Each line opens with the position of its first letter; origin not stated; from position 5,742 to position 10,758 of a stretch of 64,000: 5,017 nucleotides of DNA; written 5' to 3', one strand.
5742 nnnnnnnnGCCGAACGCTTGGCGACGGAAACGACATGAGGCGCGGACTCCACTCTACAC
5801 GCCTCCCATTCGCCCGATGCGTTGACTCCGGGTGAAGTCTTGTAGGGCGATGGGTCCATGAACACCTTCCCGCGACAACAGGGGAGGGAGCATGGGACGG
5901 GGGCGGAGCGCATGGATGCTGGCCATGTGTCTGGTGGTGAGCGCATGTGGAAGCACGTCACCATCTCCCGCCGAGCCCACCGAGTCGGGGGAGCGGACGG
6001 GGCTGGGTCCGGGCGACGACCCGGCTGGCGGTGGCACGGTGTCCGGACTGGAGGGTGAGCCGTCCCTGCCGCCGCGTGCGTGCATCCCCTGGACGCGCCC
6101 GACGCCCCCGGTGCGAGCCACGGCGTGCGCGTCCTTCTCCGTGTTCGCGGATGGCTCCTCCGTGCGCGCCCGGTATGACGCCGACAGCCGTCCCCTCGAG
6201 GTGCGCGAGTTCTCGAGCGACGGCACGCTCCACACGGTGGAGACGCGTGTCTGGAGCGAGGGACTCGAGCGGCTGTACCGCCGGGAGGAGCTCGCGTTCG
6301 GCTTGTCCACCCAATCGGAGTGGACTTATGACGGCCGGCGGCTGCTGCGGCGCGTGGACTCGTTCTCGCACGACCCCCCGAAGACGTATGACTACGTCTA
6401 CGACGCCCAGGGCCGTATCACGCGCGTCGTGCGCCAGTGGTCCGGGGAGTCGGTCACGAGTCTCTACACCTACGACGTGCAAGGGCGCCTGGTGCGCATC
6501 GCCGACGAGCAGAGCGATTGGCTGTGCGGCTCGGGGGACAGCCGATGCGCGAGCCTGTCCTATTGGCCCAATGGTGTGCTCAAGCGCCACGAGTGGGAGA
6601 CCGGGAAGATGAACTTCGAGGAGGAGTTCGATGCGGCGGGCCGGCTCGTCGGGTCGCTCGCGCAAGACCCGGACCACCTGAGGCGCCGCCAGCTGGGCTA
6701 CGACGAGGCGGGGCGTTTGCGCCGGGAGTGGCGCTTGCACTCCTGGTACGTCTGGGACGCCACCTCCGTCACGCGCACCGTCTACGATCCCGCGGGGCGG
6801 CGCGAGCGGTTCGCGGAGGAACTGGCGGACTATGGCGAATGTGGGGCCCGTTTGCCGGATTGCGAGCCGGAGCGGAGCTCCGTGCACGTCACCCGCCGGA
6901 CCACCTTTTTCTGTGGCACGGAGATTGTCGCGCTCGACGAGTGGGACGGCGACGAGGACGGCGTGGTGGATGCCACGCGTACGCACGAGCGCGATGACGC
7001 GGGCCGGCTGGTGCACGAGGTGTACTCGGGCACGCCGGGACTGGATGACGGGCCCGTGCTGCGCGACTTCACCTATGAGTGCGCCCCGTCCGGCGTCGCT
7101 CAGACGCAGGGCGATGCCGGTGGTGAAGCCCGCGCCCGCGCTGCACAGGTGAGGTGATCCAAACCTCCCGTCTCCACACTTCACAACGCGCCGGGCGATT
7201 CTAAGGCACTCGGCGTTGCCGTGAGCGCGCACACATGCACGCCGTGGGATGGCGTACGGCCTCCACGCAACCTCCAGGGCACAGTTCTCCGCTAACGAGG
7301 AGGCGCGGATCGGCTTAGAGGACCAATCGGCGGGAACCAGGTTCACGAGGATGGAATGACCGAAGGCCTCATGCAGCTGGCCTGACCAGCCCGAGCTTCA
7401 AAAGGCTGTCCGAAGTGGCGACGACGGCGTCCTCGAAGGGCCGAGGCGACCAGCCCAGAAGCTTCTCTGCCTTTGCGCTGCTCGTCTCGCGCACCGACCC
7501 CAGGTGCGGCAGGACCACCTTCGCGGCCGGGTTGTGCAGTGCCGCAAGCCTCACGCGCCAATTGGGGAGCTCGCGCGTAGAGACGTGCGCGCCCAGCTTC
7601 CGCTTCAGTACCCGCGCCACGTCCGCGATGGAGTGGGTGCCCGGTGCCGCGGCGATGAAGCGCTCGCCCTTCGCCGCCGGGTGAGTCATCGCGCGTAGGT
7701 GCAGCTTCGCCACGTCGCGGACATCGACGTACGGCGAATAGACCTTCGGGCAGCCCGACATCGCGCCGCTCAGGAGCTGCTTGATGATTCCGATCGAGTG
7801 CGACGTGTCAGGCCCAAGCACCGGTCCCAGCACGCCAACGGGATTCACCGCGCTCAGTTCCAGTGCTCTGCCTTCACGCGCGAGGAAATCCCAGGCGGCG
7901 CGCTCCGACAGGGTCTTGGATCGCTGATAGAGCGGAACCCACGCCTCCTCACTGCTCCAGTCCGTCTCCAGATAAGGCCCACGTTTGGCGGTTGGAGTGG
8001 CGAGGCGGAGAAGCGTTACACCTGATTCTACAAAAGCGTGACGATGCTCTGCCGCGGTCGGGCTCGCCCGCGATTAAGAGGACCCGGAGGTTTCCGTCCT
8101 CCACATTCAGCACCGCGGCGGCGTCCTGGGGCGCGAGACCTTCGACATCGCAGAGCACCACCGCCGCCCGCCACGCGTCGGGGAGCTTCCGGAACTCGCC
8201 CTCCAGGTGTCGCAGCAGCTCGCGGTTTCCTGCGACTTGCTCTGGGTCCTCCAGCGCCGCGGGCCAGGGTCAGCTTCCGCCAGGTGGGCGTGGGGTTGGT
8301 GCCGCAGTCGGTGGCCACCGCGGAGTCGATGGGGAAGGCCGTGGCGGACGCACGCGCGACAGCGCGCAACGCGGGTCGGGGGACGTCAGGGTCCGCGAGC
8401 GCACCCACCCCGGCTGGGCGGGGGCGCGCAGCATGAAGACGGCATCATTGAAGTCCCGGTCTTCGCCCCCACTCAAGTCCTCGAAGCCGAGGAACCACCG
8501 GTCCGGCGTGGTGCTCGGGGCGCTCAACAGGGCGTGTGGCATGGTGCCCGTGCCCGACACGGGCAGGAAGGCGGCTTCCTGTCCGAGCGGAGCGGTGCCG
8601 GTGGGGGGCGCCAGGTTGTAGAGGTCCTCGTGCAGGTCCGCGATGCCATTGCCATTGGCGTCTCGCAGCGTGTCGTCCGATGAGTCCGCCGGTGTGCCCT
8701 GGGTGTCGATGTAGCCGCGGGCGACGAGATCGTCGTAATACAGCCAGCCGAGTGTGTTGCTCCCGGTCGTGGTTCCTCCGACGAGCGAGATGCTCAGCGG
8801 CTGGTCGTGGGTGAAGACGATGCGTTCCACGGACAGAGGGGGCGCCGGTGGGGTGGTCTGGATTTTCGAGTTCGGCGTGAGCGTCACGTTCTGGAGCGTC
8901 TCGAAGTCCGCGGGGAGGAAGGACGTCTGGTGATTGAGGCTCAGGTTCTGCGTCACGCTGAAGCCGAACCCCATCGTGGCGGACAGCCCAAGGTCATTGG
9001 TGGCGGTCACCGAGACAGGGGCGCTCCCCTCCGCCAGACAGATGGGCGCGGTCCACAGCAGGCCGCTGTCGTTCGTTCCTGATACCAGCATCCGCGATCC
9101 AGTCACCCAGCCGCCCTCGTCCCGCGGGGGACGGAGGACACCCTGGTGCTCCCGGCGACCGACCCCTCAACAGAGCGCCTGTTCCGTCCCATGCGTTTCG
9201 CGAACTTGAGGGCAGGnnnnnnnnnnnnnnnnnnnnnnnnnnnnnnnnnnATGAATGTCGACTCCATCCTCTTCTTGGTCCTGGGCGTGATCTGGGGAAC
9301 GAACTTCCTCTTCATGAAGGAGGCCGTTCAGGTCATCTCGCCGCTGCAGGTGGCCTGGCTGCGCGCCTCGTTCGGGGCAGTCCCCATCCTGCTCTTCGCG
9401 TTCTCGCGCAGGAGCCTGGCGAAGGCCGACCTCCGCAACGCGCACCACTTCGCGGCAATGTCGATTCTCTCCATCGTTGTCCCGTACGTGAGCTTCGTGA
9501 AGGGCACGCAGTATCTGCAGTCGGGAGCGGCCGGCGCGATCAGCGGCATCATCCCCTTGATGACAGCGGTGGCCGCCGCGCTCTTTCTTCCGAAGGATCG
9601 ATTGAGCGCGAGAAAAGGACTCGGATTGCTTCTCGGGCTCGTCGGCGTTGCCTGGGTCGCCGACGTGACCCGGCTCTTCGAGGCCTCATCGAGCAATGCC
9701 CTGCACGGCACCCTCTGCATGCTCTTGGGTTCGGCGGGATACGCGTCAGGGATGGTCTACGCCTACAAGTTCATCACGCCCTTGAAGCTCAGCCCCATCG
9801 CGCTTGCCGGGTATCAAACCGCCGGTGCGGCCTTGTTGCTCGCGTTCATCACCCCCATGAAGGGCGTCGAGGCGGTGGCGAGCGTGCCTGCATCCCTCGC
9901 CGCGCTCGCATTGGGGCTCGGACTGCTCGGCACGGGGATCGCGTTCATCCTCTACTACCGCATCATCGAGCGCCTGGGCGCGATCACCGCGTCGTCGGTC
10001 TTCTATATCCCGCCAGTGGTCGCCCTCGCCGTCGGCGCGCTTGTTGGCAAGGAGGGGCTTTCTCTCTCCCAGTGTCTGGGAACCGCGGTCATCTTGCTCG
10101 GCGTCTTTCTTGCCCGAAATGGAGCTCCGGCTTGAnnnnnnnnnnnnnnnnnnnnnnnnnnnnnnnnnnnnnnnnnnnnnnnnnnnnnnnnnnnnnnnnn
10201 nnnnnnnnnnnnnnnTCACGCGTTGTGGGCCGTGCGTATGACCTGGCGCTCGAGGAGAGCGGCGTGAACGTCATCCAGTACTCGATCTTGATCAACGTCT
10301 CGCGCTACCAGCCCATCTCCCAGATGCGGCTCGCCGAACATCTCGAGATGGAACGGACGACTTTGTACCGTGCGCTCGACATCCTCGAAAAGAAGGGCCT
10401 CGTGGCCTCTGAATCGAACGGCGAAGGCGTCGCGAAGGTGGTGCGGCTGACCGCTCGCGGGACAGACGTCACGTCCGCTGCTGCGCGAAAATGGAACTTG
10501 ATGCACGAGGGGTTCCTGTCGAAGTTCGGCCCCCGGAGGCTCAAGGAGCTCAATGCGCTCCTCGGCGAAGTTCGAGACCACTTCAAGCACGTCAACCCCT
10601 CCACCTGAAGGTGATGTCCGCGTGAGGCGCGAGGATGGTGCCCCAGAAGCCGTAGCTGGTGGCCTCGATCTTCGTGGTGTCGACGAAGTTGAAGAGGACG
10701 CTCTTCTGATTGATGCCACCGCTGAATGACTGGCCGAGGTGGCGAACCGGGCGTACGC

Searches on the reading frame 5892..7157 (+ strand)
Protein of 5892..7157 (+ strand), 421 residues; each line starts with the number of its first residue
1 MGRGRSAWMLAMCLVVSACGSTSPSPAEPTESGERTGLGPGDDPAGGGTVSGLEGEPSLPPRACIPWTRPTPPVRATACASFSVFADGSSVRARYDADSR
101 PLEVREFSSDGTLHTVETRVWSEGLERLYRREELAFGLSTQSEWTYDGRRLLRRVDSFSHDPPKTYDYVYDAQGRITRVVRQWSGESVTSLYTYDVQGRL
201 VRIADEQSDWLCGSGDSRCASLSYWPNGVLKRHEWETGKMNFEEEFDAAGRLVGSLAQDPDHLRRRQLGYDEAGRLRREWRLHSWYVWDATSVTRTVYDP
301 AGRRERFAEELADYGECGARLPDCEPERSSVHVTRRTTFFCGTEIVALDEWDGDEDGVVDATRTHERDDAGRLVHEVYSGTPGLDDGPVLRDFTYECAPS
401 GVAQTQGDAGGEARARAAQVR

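Call 66: search_protein_families(library=pfam, proteins=[window:5892-7157:+], max_evalue=0.001)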
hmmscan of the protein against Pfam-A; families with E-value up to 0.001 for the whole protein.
window:5892-7157:+ (421 aa): 1 family
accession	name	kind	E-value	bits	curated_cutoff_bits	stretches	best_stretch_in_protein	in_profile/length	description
PF05593.20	RHS_repeat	-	3.6e-11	43.6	22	1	170-206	1-34/38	RHS Repeat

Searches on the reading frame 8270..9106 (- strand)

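Call 66: search_protein_families(library=pfam, proteins=[window:8270-9106:-], max_evalue=0.001)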
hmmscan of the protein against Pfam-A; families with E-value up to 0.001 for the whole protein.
window:8270-9106:- (278 aa): 1 family
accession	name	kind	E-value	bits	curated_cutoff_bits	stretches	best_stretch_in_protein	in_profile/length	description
PF13448.11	DUF4114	-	7.1e-06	27.3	27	1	205-227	61-83/85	Domain of unknown function (DUF4114)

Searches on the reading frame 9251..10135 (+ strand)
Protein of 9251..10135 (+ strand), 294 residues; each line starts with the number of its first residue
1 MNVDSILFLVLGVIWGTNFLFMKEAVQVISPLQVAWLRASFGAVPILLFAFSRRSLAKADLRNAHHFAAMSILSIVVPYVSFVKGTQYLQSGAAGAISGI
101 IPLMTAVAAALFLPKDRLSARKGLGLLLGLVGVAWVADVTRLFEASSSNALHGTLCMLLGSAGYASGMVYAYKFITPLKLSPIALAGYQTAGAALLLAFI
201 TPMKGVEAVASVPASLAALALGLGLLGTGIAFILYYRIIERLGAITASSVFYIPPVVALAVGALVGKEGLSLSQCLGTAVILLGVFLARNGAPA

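Call 66: search_protein_families(library=pfam, proteins=[window:9251-10135:+], max_evalue=0.001)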
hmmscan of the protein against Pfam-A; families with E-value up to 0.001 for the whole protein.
window:9251-10135:+ (294 aa): 1 family
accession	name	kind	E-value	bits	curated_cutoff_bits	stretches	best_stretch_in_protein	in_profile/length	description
PF00892.27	EamA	-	2.2e-36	125.5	28.2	2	6-136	5-133/135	EamA-like transporter family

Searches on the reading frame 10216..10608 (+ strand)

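Call 66: search_protein_families(library=pfam, proteins=[window:10216-10608:+], max_evalue=0.001)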
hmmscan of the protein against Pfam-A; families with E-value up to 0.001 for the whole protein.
window:10216-10608:+ (130 aa): 11 families
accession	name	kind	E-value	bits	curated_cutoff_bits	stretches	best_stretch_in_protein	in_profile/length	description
PF01047.28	MarR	-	3.2e-09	37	24.6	1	21-67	5-51/59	MarR family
PF12802.13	MarR_2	-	4.7e-09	36.7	27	1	15-69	1-56/61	MarR family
PF25213.1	HVO_A0261_N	-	7.7e-07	29.3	35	1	29-91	20-76/86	HVO_A0261 N-terminal domain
PF03551.20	PadR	-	5.5e-06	26.7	27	1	39-84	23-71/75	Transcriptional regulator PadR-like family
PF08279.18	HTH_11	-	7.3e-06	26.2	25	1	24-66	5-49/55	HTH domain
PF21715.3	CggR_N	-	1.4e-05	25.1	30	1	21-85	5-63/71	CggR N-terminal DNA binding domain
PF13730.12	HTH_36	-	3.7e-05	23.9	25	1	35-63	27-55/55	Helix-turn-helix domain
PF00392.27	GntR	-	0.00017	21.6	27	1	33-67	23-58/64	Bacterial regulatory proteins, gntR family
PF01978.25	TrmB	-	0.00021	21.5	25.6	1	30-67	19-56/68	Sugar-specific transcriptional regulator TrmB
PF13545.12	HTH_Crp_2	-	0.00022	21.6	27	1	33-66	22-55/70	Crp-like helix-turn-helix domain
PF13463.12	HTH_27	-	0.00062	20.4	22.2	1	20-82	4-68/68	Winged helix DNA-binding domain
